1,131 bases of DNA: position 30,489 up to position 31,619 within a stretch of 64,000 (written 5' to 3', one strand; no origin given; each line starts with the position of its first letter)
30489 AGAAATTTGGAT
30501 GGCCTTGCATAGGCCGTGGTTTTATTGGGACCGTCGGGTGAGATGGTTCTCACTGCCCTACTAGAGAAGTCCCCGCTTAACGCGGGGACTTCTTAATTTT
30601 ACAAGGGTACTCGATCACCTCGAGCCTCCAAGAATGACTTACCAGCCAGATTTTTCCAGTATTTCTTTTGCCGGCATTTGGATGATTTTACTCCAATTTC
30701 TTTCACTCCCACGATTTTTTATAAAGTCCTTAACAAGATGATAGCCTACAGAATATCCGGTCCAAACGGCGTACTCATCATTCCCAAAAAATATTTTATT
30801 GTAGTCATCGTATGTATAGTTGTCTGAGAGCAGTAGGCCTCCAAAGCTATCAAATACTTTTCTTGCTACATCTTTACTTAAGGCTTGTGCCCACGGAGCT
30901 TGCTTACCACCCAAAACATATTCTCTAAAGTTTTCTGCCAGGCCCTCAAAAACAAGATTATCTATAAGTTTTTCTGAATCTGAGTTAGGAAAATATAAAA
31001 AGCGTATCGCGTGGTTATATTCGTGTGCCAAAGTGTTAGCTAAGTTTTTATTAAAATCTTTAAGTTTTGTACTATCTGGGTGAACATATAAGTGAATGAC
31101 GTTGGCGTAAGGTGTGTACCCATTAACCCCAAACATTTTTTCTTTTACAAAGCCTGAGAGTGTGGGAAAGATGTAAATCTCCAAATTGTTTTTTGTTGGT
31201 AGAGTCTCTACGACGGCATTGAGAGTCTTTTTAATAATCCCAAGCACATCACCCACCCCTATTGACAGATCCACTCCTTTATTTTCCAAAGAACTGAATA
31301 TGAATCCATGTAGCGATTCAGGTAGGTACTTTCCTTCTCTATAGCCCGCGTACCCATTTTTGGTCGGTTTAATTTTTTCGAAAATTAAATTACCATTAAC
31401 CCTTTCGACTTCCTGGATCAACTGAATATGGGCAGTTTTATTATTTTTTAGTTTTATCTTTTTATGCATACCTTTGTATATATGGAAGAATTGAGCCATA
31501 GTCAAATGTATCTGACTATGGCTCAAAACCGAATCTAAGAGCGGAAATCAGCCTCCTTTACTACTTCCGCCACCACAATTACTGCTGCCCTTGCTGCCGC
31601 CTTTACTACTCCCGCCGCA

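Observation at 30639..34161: Compact YcaO / SagB-dehydrogenase RiPP (TOMM/LAP-type) gene cluster in a CPR-like genome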

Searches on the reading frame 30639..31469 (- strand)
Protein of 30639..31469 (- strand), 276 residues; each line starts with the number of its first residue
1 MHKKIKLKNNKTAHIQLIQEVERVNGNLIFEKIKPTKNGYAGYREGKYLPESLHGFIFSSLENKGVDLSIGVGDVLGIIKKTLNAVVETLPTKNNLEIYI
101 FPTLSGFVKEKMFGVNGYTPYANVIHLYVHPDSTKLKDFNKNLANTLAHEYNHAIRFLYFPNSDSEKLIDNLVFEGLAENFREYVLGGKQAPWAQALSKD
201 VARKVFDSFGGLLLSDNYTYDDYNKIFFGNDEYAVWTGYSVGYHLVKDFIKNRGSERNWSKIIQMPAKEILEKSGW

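Call 3: search_protein_families(library=pfam, proteins=[window:30639-31469:-], max_evalue=1)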
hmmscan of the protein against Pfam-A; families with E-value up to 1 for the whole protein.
window:30639-31469:- (276 aa): 4 families
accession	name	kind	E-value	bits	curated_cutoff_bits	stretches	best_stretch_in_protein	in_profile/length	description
PF10026.15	DUF2268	-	2.6e-31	109.1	23.6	1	79-271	5-194/195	Predicted Zn-dependent protease (DUF2268)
PF18958.6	DUF5700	-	0.022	14.6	25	1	78-267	74-268/283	Putative zinc dependent peptidase (DUF5700)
PF10263.15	SprT-like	-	0.084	13.2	25.6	1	138-161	54-79/108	SprT-like family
PF03870.21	RNA_pol_Rpb8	-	0.089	13.4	25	1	170-225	74-128/141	RNA polymerase Rpb8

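Call 4: search_protein_families(library=ncbifam, proteins=[window:30639-31469:-], max_evalue=1)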
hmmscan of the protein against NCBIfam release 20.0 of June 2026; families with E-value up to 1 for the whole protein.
window:30639-31469:- (276 aa): 3 families
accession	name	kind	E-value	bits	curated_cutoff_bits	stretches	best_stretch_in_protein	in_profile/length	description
NF045524.1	MXAN_6640_HExxH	subfamily_domain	0.0049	16.6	140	1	139-164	107-132/290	MXAN_6640 family putative metalloprotease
TIGR01769.1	GGGP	equivalog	0.037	13.8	161.55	1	59-107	18-65/205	phosphoglycerol geranylgeranyltransferase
NF006018.0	PRK08158.1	equivalog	0.14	11.1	223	1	22-87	123-186/303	YscQ/HrcQ family type III secretion apparatus protein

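Call 63: search_solved_structures(query=window:30639-31469:-, max_evalue=1)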
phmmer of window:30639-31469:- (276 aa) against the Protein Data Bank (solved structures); distinct sequences matched with E-value up to 1: 4.
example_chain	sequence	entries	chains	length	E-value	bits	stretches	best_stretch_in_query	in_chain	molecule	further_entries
8egr_J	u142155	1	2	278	0.015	18.3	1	152-234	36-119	gp16, tail stem protein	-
8egs_J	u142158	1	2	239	0.042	16.9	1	156-234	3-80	Lower collar protein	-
8sl7_A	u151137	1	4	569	0.071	16.2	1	220-266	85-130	Tryptophanase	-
1q40_B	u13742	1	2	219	0.68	12.9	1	34-108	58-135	mRNA export factor MEX67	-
